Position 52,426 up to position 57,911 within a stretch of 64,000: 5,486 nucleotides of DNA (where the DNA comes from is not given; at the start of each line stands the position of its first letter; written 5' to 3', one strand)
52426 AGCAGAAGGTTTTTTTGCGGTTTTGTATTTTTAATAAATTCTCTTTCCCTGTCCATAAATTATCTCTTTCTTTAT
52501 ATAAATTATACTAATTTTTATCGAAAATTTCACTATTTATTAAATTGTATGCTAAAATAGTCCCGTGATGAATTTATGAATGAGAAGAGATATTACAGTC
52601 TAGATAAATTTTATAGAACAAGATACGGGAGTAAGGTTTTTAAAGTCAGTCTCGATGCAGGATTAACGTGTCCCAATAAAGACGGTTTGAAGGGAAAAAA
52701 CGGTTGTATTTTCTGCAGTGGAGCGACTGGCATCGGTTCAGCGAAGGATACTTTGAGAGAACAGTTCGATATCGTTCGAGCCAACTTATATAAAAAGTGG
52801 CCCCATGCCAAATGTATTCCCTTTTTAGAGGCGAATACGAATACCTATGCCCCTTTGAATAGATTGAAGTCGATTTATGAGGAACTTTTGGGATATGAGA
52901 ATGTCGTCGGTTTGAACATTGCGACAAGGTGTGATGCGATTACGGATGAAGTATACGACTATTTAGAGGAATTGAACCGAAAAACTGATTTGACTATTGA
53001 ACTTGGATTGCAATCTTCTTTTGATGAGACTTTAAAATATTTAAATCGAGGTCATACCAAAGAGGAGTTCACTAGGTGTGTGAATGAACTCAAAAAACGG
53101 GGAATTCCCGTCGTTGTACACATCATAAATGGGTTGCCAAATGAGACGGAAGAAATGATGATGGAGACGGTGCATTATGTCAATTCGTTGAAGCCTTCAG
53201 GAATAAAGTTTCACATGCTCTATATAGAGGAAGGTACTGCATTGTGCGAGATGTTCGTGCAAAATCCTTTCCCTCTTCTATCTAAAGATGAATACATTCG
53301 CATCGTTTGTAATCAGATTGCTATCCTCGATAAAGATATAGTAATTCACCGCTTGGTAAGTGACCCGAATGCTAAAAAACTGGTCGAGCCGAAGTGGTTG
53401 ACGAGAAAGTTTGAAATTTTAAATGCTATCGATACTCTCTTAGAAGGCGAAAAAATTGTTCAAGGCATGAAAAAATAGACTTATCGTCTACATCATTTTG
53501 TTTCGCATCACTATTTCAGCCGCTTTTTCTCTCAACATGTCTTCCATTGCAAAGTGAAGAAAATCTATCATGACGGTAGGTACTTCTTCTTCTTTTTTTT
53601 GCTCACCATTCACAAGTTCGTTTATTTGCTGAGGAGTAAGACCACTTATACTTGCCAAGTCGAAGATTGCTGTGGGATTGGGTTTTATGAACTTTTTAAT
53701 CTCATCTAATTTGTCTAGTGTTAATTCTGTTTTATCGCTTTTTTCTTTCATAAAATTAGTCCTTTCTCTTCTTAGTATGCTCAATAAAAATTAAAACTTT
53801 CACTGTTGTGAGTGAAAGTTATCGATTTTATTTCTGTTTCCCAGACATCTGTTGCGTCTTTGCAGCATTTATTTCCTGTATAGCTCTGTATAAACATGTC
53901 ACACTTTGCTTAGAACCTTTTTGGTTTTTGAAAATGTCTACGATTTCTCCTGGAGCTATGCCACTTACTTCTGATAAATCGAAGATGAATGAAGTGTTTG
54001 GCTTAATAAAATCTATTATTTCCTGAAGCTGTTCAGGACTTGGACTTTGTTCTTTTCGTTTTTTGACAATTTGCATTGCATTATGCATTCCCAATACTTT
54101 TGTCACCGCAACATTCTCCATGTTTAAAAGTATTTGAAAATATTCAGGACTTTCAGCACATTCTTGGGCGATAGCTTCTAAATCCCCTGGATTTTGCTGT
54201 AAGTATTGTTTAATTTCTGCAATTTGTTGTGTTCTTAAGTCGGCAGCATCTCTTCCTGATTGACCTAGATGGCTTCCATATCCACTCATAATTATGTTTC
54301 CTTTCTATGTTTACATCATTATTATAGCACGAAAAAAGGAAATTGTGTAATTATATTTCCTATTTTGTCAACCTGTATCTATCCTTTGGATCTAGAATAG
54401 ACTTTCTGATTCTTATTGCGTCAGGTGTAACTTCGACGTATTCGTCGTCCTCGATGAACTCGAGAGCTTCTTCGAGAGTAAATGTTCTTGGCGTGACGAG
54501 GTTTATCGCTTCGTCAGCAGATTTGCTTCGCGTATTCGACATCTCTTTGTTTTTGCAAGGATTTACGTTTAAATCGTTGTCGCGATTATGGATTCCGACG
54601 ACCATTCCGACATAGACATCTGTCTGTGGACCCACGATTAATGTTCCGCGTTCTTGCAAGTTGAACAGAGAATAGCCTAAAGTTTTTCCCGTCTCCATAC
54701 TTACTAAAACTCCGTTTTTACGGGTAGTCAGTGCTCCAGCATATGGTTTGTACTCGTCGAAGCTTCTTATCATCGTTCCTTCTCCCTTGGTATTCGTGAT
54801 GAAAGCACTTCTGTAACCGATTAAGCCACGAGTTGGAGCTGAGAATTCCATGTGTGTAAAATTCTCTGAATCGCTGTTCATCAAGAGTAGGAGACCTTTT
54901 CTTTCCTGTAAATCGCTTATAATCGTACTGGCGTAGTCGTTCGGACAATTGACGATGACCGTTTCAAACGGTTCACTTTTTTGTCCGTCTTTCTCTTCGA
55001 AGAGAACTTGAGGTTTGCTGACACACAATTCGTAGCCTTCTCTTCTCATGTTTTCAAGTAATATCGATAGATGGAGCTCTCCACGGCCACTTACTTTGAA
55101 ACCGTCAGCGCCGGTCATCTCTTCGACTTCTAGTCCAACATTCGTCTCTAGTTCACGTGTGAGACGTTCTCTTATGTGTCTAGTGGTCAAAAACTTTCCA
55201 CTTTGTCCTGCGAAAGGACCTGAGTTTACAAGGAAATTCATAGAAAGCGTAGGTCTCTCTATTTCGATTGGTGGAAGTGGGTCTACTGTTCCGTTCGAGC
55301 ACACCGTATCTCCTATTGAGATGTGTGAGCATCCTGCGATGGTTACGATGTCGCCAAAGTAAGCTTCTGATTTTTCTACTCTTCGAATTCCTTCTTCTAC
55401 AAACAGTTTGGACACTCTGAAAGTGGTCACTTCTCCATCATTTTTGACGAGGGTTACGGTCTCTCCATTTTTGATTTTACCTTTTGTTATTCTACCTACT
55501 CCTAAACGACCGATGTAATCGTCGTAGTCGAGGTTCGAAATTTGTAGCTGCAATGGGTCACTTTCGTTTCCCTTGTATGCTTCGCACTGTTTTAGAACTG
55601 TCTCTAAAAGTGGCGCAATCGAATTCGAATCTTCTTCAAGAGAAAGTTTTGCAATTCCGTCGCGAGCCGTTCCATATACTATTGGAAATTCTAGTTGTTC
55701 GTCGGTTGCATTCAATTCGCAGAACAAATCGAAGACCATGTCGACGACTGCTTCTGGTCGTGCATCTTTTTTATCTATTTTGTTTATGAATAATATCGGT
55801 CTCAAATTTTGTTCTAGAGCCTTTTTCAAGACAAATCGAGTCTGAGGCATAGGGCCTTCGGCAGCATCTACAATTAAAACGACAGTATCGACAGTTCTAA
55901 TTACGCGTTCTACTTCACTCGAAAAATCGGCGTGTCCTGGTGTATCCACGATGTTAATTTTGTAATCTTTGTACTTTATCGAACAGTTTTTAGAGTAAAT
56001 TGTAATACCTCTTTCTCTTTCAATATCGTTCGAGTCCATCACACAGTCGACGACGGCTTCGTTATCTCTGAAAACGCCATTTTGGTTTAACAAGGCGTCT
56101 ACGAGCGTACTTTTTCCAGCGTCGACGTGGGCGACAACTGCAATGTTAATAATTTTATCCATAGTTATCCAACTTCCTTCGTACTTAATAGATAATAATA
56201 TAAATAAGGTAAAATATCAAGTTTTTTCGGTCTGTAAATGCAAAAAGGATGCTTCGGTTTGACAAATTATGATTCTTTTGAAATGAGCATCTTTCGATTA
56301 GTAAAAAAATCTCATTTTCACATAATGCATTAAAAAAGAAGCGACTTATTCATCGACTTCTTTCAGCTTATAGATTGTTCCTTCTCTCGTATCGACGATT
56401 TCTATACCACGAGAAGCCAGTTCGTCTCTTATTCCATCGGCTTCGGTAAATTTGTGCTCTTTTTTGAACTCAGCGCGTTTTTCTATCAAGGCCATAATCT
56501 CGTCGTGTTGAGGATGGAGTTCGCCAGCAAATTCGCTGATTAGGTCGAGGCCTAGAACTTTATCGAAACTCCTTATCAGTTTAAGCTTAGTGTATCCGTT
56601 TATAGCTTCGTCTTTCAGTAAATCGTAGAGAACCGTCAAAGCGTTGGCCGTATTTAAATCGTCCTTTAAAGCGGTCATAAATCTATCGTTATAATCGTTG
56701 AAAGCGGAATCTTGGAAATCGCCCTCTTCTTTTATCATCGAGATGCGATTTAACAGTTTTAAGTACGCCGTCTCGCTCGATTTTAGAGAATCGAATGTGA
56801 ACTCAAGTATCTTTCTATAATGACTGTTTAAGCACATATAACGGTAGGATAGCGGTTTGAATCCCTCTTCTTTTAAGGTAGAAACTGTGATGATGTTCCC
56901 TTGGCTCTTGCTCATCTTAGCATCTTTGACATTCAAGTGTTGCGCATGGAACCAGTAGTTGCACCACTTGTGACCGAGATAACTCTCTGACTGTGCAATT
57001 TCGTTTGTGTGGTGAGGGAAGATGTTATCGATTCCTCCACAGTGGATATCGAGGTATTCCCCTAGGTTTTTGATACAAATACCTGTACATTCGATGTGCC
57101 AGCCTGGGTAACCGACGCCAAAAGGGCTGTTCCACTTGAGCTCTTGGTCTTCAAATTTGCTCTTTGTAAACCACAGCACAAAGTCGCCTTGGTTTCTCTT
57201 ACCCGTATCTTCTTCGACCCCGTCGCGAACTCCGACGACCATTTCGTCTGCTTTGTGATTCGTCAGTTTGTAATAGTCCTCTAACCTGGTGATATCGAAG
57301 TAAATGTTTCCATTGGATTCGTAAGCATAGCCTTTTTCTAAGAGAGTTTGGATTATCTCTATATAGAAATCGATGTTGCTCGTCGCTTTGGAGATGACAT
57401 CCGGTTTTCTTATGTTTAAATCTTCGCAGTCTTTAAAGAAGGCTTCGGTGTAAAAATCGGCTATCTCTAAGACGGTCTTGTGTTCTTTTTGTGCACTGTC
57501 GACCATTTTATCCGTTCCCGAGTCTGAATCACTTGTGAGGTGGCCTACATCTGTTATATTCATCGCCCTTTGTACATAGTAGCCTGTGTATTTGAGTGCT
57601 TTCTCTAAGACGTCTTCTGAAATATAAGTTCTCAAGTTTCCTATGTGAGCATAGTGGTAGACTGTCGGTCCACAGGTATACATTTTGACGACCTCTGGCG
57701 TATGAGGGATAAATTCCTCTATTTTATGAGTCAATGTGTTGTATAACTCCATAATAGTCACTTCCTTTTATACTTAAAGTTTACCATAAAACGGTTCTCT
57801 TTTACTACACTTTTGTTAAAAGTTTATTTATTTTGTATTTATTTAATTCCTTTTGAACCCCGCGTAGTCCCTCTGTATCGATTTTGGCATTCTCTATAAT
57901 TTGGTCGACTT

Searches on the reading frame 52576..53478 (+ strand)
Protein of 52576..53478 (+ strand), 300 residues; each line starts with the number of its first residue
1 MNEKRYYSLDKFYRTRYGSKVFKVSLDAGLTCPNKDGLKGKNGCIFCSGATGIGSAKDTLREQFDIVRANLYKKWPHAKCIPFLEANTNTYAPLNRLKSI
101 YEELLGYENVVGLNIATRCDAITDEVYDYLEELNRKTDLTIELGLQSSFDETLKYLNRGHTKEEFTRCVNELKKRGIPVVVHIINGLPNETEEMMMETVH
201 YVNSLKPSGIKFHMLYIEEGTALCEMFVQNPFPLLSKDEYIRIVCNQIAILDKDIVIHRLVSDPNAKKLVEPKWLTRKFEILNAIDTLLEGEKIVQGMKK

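Call 28: search_protein_families(library=ncbifam, proteins=[window:52576-53478:+], max_evalue=0.00001)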
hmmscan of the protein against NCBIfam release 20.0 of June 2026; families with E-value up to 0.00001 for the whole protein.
window:52576-53478:+ (300 aa): 24 families
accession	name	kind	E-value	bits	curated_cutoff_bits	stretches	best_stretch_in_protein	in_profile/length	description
TIGR01212.1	TIGR01212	equivalog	8.2e-88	294.4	180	1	5-298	1-298/302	tRNA modification radical SAM protein MnmL/YtqA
TIGR01211.1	ELP3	subfamily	4.9e-15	55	350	1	106-265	188-347/522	tRNA uridine(34) 5-carboxymethylaminomethyl modification radical SAM/GNAT enzyme Elp3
TIGR04013.1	B12_SAM_MJ_1487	hypoth_equivalog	8.5e-15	54.5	251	1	118-217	248-347/382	TIGR04013 family B12-binding domain/radical SAM domain-containing protein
TIGR04479.1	bcpD_PhpK_rSAM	subfamily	3.7e-14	52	600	1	74-221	283-425/504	PhpK family radical SAM P-methyltransferase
TIGR00089.1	TIGR00089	subfamily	4.7e-13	48.7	251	1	77-222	184-335/429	MiaB/RimO family radical SAM methylthiotransferase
TIGR03994.1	rSAM_HemZ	equivalog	1.1e-12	47.8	321.4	1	114-227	176-288/401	coproporphyrinogen dehydrogenase HemZ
NF006065.0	PRK08207.2-4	equivalog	1.9e-12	47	922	1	115-223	265-374/484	coproporphyrinogen III oxidase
NF006060.0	PRK08207.1-3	equivalog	6.9e-12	44.9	653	1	97-253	227-382/477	coproporphyrinogen III oxidase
TIGR03471.1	HpnJ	equivalog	3.8e-11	42.6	577.6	1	44-251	210-411/472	hopanoid biosynthesis associated radical SAM protein HpnJ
TIGR01578.1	MiaB-like-B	hypoth_equivalog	5.9e-10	38.5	314.7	1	111-252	218-359/421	tRNA (N(6)-L-threonylcarbamoyladenosine(37)-C(2))-methylthiotransferase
NF006064.0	PRK08207.2-2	equivalog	1e-09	37.9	504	1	140-226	263-349/465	coproporphyrinogen III oxidase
TIGR01579.1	MiaB-like-C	equivalog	2.5e-09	36.9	357.05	1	119-210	231-323/416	tRNA (N(6)-L-threonylcarbamoyladenosine(37)-C(2))-methylthiotransferase MtaB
TIGR04072.2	rSAM_ladder_B12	equivalog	3.5e-09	35.8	360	1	130-230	274-375/443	lipid biosynthesis B12-binding/radical SAM protein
TIGR00539.1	hemN_rel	equivalog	8.9e-09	34.9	205.4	1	98-226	75-200/361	radical SAM family heme chaperone HemW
TIGR04107.1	rSAM_HutW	equivalog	4.4e-08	32.4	400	1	141-231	155-246/419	heme anaerobic degradation radical SAM methyltransferase ChuW/HutW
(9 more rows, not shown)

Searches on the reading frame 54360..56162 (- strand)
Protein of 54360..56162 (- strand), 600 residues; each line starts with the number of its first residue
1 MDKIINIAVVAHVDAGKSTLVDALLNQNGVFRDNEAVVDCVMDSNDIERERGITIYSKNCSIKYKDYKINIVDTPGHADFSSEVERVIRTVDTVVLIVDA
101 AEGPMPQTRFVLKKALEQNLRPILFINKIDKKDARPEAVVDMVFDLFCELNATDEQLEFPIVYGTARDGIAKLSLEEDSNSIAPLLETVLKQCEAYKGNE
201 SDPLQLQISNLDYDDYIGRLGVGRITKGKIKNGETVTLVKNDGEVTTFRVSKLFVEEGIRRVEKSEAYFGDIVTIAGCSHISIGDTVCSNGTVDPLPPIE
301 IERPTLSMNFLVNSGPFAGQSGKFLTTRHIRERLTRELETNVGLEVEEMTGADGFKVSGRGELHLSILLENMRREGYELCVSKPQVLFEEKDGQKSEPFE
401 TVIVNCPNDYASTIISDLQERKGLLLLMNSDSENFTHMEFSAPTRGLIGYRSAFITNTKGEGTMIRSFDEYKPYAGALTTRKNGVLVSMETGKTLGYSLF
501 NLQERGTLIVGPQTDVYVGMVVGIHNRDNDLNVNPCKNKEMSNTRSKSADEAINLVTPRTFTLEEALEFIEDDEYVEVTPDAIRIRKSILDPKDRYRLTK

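Call 28: search_protein_families(library=ncbifam, proteins=[window:54360-56162:-], max_evalue=0.00001)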
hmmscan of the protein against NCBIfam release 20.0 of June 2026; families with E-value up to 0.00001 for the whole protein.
window:54360-56162:- (600 aa): 36 families (the best 25 are shown)
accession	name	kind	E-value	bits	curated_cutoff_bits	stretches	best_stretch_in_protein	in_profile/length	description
TIGR01394.1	TypA_BipA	equivalog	2.9e-259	861.3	757.3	1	5-596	2-593/594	translational GTPase TypA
NF007583.0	PRK10218.1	equivalog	1.1e-204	681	1260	1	2-598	3-600/607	ribosome-dependent GTPase TypA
TIGR00490.1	aEF-2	equivalog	6.1e-57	193.2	738.45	2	2-131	17-150/720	elongation factor EF-2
NF009381.0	PRK12740.1-5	subfamily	1.9e-56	191.8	583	3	2-147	7-154/692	elongation factor G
TIGR00484.1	EF-G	equivalog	9.3e-56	189.3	659.4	2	2-170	8-175/691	elongation factor G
TIGR01393.1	lepA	equivalog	5.3e-52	177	533.9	1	3-412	2-391/595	translation elongation factor 4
NF012153.1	tet_protect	equivalog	1.2e-47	162.5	775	1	5-142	1-140/614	tetracycline resistance ribosomal protection protein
NF009891.0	PRK13351.1-1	equivalog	5.2e-41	141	597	2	2-147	7-154/681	elongation factor G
NF000120.3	47473_otr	exception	2.2e-38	132.2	900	1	4-143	2-143/608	tetracycline resistance ribosomal protection protein Otr(A)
NF009377.1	PRK12740.1-1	equivalog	2.1e-35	122.3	890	2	2-148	11-159/700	elongation factor G-like protein EF-G2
NF033148.1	tet_protect_M_W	exception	1.3e-34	119.5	1100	1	3-142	2-143/639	TetM/TetW/TetO/TetS family tetracycline resistance ribosomal protection protein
NF001964.0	PRK00741.1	equivalog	4.1e-34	117.9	473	1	6-174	14-185/529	peptide chain release factor 3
NF009379.0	PRK12740.1-3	equivalog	5e-33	114.6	513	2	6-143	10-149/674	elongation factor G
NF058620.1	EFG2_Bacteroid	exception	1e-31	110.1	1000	1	2-168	7-172/717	elongation factor G2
NF012154.0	tet_protect_Q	exception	8.2e-28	97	1425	1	3-135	2-136/638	tetracycline resistance ribosomal protection protein Tet(Q)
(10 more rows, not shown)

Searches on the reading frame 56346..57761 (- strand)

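Call 28: search_protein_families(library=ncbifam, proteins=[window:56346-57761:-], max_evalue=0.00001)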
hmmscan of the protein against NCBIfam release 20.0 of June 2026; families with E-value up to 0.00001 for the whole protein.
window:56346-57761:- (471 aa): 6 families
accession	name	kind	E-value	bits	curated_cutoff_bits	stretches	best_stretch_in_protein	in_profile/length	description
NF011108.0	PRK14536.1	equivalog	1.8e-157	525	780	1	4-465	3-488/490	cysteine--tRNA ligase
NF011107.0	PRK14534.1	equivalog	5.6e-135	451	744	1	3-465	2-479/481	cysteine--tRNA ligase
TIGR00435.1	cysS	equivalog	6.8e-133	444.1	340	1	4-465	1-464/466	cysteine--tRNA ligase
TIGR03447.1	mycothiol_MshC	equivalog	2.5e-62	211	485.1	1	3-386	17-386/411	cysteine--1-D-myo-inosityl 2-amino-2-deoxy-alpha-D-glucopyranoside ligase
TIGR00398.1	metG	equivalog_domain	5.3e-11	41.9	336.35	0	37-167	13-133/530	methionine--tRNA ligase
NF001100.0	PRK00133.1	equivalog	1.9e-09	36.6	587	0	263-325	311-374/676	methionine--tRNA ligase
